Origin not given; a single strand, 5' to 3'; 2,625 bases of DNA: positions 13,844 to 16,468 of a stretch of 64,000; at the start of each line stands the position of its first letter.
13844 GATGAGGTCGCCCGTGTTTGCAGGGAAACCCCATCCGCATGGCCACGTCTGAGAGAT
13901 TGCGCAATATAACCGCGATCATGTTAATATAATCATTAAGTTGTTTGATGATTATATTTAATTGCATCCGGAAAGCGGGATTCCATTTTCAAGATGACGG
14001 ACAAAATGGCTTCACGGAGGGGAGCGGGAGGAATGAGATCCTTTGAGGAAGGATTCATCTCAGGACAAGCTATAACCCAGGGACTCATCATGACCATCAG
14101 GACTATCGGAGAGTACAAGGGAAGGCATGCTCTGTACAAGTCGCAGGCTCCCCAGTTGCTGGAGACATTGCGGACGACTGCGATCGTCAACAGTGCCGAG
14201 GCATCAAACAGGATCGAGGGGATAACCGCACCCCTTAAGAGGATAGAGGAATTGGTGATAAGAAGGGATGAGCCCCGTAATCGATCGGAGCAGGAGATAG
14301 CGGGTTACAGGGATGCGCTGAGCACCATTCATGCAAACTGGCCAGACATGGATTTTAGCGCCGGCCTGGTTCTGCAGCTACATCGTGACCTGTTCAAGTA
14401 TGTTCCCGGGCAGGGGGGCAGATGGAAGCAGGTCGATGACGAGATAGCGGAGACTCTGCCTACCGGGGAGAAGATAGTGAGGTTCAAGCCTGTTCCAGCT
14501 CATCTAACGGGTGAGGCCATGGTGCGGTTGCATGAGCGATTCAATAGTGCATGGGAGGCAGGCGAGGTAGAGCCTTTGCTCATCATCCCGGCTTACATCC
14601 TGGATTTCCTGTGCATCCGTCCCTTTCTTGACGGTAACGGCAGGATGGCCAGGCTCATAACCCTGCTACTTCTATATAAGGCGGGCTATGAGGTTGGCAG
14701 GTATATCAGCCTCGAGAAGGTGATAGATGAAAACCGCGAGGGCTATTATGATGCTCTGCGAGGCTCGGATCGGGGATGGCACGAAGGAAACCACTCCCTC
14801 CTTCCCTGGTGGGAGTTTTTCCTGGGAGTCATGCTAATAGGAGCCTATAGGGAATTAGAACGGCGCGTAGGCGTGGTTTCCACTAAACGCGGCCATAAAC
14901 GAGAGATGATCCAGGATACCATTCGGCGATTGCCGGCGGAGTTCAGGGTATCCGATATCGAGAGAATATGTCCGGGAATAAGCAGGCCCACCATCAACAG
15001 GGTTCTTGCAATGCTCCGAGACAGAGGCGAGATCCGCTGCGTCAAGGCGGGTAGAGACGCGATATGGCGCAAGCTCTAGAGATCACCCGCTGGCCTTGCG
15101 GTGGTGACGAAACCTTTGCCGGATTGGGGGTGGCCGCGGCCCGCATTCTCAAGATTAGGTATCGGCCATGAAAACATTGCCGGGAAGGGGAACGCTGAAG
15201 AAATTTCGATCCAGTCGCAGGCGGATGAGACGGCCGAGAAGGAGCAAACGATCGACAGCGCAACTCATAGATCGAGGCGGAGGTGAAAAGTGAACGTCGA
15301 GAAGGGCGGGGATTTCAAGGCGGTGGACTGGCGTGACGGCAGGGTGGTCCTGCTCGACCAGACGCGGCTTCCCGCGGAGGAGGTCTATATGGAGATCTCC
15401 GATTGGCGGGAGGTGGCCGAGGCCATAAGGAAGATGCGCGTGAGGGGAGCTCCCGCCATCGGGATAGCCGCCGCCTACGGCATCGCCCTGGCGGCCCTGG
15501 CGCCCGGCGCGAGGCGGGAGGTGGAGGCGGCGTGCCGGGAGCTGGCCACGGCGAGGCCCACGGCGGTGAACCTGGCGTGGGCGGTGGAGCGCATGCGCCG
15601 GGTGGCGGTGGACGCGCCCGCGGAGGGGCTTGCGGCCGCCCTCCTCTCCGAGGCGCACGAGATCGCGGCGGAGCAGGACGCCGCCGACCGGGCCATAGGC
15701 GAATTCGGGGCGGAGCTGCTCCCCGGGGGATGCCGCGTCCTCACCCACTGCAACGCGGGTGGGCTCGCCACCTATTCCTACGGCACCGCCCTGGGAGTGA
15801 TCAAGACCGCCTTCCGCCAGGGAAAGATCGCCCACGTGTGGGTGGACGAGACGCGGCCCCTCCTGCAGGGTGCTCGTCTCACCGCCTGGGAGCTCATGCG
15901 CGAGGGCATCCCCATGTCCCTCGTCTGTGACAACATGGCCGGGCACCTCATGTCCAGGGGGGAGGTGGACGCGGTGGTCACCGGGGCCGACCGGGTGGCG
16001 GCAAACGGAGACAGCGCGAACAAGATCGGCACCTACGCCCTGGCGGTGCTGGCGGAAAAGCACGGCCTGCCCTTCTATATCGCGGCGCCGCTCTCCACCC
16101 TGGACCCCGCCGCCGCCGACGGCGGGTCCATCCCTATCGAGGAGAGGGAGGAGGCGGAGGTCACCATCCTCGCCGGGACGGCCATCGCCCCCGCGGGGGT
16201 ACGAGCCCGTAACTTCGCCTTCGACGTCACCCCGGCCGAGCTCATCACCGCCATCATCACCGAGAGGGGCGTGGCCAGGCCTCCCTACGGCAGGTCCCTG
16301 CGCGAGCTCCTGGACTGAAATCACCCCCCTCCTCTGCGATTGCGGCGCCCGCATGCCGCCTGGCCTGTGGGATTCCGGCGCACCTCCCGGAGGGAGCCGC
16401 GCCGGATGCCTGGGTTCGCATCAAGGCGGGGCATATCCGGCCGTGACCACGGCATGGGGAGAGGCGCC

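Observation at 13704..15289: Low-GC insertion carrying a Fic-family gene with Arg in place of the catalytic His, splitting an ahcY-mtnA pair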

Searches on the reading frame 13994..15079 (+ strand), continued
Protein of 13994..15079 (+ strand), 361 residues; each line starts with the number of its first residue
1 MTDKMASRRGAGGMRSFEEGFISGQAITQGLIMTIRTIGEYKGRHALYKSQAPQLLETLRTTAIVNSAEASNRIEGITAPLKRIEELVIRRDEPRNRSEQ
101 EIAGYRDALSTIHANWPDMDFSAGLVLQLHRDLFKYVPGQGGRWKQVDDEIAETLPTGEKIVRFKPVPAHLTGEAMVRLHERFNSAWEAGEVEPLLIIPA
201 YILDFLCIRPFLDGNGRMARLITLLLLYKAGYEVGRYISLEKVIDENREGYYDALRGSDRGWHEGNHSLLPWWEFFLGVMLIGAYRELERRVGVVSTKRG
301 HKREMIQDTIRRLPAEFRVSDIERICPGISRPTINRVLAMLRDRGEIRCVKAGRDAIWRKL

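Call 82: find_homologous_proteins(query=P0185, max_evalue=1e-20)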
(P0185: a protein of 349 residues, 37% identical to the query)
Query P0185 (349 aa): 7994 proteins with E <= 1e-20 among 8000 candidates; the best 120 are listed.
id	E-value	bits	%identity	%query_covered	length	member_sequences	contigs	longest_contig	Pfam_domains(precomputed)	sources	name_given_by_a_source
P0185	6.0e-231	784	100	100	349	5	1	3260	PF02661.24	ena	-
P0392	1.8e-152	526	68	100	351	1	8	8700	PF02661.24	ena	-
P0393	2.8e-144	499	65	100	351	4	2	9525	PF02661.24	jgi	jgi:Fic family protein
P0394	3.4e-144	498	65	100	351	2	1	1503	PF02661.24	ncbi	-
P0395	6.5e-143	494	64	100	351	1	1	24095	PF02661.24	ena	-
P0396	7.7e-142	491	65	100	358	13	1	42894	PF02661.24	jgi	-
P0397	1.1e-141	490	64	100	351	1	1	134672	PF02661.24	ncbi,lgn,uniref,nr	ncbi:Fic family protein [Propionispora hippei]|uniref:Fic family protein n=1 Tax=Propionispora hippe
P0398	2.4e-139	482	62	100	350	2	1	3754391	PF22168.3,PF02661.24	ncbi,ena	-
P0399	4.1e-139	482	62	100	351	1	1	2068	PF02661.24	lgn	-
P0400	1.6e-136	473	61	100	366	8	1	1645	PF02661.24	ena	-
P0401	3.5e-136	472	61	100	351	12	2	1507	PF02661.24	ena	-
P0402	3.6e-136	472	62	100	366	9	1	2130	PF02661.24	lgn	-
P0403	1.5e-135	470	62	100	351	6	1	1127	PF02661.24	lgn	-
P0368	1.9e-135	470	61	100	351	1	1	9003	PF02661.24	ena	-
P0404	2.1e-134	466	60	100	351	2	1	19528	PF02661.24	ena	-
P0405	2.9e-134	466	60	100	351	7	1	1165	PF02661.24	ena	-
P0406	1.5e-133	463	59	100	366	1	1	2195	PF02661.24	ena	-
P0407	6.4e-132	458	57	99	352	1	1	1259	PF02661.24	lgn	-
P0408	7.1e-132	458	60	99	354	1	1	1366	PF02661.24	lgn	-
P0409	1.7e-131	457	59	100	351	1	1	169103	PF02661.24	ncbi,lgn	ncbi:MAG: Fic family protein [Vulcanibacillus sp.]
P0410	4.7e-131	455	59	99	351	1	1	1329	PF02661.24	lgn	-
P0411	1.7e-128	447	57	99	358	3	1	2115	PF02661.24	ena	-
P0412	5.6e-127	442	56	99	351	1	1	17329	PF02661.24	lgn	-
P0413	6.1e-126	438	57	100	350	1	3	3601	PF22168.3,PF02661.24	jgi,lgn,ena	-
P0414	1.3e-125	437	57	100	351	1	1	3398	PF02661.24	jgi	jgi:Fic family protein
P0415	1.3e-125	437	59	100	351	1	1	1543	PF02661.24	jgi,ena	-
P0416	1.8e-125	437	58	99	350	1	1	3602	PF02661.24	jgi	jgi:Fic family protein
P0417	3.6e-125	436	58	100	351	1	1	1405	PF02661.24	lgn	-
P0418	9.0e-125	435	58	100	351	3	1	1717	PF02661.24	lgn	-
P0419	1.1e-124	434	58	100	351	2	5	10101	PF02661.24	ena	-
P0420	7.7e-124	431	56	100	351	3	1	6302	PF22168.3,PF02661.24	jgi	-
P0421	7.7e-124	431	57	100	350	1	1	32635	PF22168.3,PF02661.24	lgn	-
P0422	1.4e-123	431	55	100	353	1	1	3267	PF22168.3,PF02661.24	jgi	jgi:Fic family protein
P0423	3.5e-123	429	57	100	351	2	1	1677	PF22168.3,PF02661.24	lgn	-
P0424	1.2e-122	427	55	100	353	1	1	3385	PF22168.3,PF02661.24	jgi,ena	-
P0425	2.1e-122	427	57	99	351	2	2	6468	PF02661.24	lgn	-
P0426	2.1e-122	427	57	100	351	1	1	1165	PF02661.24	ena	-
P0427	4.8e-122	426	57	100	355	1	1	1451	PF22168.3,PF02661.24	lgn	-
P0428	5.7e-122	425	55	100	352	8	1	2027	PF22168.3,PF02661.24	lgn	-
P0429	1.1e-121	424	60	95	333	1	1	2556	PF02661.24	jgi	jgi:Fic family protein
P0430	2.0e-121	423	55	100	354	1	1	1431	PF02661.24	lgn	-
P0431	2.8e-121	423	55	100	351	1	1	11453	PF02661.24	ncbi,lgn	-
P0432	3.7e-121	423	55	100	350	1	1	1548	PF22168.3,PF02661.24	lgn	-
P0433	5.2e-121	422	54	100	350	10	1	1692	PF02661.24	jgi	jgi:Fic family protein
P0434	7.8e-121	422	54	100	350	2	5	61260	PF02661.24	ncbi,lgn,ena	-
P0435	1.1e-120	421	55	100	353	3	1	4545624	PF22168.3,PF02661.24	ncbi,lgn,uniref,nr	ncbi:filamentation induced by cAMP protein Fic [Desulfofarcimen acetoxidans DSM 771]|uniref:Filament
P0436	1.5e-120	421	55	100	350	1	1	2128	PF02661.24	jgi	jgi:Fic family protein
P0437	1.6e-120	421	55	99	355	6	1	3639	PF02661.24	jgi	-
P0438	2.2e-120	420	55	100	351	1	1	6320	PF02661.24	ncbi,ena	-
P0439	2.8e-120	420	55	100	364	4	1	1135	PF02661.24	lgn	-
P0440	2.8e-120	420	55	100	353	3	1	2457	PF02661.24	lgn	-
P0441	8.1e-120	418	54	100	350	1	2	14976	PF02661.24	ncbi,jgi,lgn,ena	jgi:Fic family protein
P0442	1.1e-119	418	55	100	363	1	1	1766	PF22168.3,PF02661.24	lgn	-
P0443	1.1e-119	418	53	99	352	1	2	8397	PF02661.24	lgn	-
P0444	2.1e-119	417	54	100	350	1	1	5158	PF02661.24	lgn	-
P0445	2.2e-119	417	54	100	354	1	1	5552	PF02661.24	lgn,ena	-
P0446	2.3e-119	417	55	99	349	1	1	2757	PF22168.3,PF02661.24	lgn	-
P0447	2.7e-119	417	54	99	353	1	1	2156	PF02661.24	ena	-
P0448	3.2e-119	416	55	99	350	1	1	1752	PF02661.24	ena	-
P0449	3.2e-119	416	56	100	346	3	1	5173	PF02661.24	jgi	-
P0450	3.4e-119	416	54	99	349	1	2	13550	PF02661.24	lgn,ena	-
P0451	3.7e-119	416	54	99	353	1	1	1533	PF02661.24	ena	-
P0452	4.8e-119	416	54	99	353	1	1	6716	PF02661.24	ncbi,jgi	jgi:Fic family protein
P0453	6.5e-119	415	54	100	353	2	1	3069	PF02661.24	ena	-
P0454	8.1e-119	415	56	100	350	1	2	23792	PF22168.3,PF02661.24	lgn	-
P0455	1.4e-118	414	54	100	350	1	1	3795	PF02661.24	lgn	-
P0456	1.6e-118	414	56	100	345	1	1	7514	PF02661.24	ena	-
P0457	1.9e-118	414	55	100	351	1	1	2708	PF02661.24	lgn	-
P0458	1.9e-118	414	54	99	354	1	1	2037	PF02661.24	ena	-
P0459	2.5e-118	413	55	100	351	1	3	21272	PF02661.24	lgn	-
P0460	2.6e-118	413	54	100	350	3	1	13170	PF02661.24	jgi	jgi:Fic family protein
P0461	2.8e-118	413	54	99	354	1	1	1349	PF02661.24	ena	-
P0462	3.4e-118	413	53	100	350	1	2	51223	PF02661.24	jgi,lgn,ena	jgi:Fic family protein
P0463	3.5e-118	413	54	100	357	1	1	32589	PF22168.3,PF02661.24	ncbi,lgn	-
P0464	3.7e-118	413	53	100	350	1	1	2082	PF02661.24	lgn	-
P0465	4.1e-118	413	54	100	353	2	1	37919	PF02661.24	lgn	-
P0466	4.3e-118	413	55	99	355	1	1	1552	PF02661.24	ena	-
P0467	4.9e-118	412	54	99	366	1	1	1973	PF02661.24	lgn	-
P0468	5.0e-118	412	53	100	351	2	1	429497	PF02661.24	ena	-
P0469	5.1e-118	412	53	99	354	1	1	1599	PF02661.24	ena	-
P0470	5.2e-118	412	53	99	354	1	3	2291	PF02661.24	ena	-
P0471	6.9e-118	412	54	99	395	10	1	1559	PF02661.24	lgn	-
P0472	7.1e-118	412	53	100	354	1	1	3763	PF22168.3,PF02661.24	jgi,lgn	jgi:Uncharacterized conserved protein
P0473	7.2e-118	412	54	100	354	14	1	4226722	PF02661.24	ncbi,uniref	ncbi:Fic family protein [Chengkuizengella sp. SCS-71B]|uniref:Fic family protein n=1 Tax=Chengkuizen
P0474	7.3e-118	412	54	99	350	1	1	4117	PF02661.24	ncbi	-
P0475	9.1e-118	411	54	99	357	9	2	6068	PF02661.24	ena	-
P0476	9.2e-118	411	54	99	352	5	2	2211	PF02661.24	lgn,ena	-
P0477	9.8e-118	411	53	99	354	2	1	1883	PF02661.24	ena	-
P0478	1.1e-117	411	55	100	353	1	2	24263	PF02661.24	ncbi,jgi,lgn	-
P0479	1.2e-117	411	53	99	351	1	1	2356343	PF02661.24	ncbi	ncbi:Fic family protein [Mycoplasmatota bacterium zrk1]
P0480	1.3e-117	411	54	97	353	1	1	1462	PF02661.24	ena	-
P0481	1.5e-117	411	53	99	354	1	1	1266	PF02661.24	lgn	-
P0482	1.9e-117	410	53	99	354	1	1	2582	PF02661.24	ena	-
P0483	1.9e-117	410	53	99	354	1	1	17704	PF02661.24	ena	-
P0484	2.5e-117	410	53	99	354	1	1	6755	PF02661.24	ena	-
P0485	2.5e-117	410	53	99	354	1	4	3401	PF02661.24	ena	-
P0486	2.5e-117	410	53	99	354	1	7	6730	PF02661.24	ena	-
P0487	2.6e-117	410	52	99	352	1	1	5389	PF22168.3,PF02661.24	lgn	-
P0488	3.4e-117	410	53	99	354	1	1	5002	PF02661.24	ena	-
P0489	3.4e-117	410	53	99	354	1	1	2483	PF02661.24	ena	-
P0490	3.5e-117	410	53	99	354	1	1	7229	PF02661.24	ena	-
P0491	3.5e-117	410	53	99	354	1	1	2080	PF02661.24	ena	-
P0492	3.5e-117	410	53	99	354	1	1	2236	PF02661.24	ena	-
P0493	3.8e-117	409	54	100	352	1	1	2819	PF22168.3,PF02661.24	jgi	jgi:Fic family protein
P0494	3.8e-117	409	53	99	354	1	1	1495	PF02661.24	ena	-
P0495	4.7e-117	409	53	99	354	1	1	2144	PF02661.24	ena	-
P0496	4.8e-117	409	54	99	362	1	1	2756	PF02661.24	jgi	-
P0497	4.8e-117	409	53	99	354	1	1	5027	PF02661.24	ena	-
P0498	4.8e-117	409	53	99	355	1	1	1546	PF02661.24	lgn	-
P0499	4.8e-117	409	53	99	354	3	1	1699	PF02661.24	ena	-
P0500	6.1e-117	409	54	100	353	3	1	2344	PF22168.3,PF02661.24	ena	-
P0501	6.6e-117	409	53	99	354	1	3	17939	PF02661.24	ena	-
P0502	7.7e-117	408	53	99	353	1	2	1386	PF02661.24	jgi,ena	-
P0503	9.2e-117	408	53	99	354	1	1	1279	PF02661.24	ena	-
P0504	9.7e-117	408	53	99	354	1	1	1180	PF02661.24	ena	-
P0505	9.9e-117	408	53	100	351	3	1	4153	PF02661.24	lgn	-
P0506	1.2e-116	408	54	100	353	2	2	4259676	PF02661.24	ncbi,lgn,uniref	ncbi:Fic family protein [Desulfoscipio sp. XC116]|uniref:Fic family protein n=1 Tax=Desulfoscipio sp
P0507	1.7e-116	407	53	99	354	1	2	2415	PF02661.24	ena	-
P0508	1.8e-116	407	53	99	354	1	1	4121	PF02661.24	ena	-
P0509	1.8e-116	407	52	99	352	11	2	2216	PF02661.24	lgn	-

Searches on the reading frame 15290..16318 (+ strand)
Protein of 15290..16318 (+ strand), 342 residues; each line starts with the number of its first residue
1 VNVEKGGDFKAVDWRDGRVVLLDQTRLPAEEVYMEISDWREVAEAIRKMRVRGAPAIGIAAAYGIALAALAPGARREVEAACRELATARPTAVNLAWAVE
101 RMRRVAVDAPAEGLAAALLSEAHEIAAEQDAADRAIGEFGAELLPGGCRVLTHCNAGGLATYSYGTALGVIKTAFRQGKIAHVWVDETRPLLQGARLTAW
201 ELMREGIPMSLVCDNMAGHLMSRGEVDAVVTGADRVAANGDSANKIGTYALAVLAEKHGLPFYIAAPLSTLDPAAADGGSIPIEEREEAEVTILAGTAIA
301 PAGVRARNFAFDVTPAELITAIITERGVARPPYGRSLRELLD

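Call 3: search_protein_families(library=pfam, proteins=[window:15290-16318:+], max_evalue=0.01)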
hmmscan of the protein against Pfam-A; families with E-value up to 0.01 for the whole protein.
window:15290-16318:+ (342 aa): 1 family
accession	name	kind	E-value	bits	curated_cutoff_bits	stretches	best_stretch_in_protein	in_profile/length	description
PF01008.23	IF-2B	-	1.9e-79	267.2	22.4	1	51-331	2-280/280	Initiation factor 2 subunit family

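Call 18: search_protein_families(library=ncbifam, proteins=[window:15290-16318:+], max_evalue=0.01)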
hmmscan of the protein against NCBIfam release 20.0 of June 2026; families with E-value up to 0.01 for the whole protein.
window:15290-16318:+ (342 aa): 8 families
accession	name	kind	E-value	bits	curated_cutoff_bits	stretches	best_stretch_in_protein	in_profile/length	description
NF004326.0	PRK05720.1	subfamily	1.6e-135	451.5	271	1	8-340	9-351/358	s-methyl-5-thioribose-1-phosphate isomerase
TIGR00512.1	salvage_mtnA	equivalog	1.5e-128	428.5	279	1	10-330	1-334/335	S-methyl-5-thioribose-1-phosphate isomerase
TIGR00524.1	eIF-2B_rel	subfamily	2.6e-108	361.7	185.85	1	37-330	2-302/303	S-methyl-5-thioribose-1-phosphate isomerase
NF004700.0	PRK06036.1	equivalog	4.1e-105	351.6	528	1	10-334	2-333/339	S-methyl-5-thioribose-1-phosphate isomerase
NF004436.0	PRK05772.1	equivalog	2.5e-91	306.7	521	1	9-341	16-361/363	S-methyl-5-thioribose-1-phosphate isomerase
TIGR00511.1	ribulose_e2b2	equivalog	5.2e-58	196.7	314.1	1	40-331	3-288/301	ribose 1,5-bisphosphate isomerase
NF006210.0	PRK08335.1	equivalog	3.5e-25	88.8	339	1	40-332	7-272/275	translation initiation factor IF-2B subunit alpha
NF004994.0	PRK06372.1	equivalog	4.1e-12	46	249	1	176-263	105-189/253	translation initiation factor IF-2B subunit delta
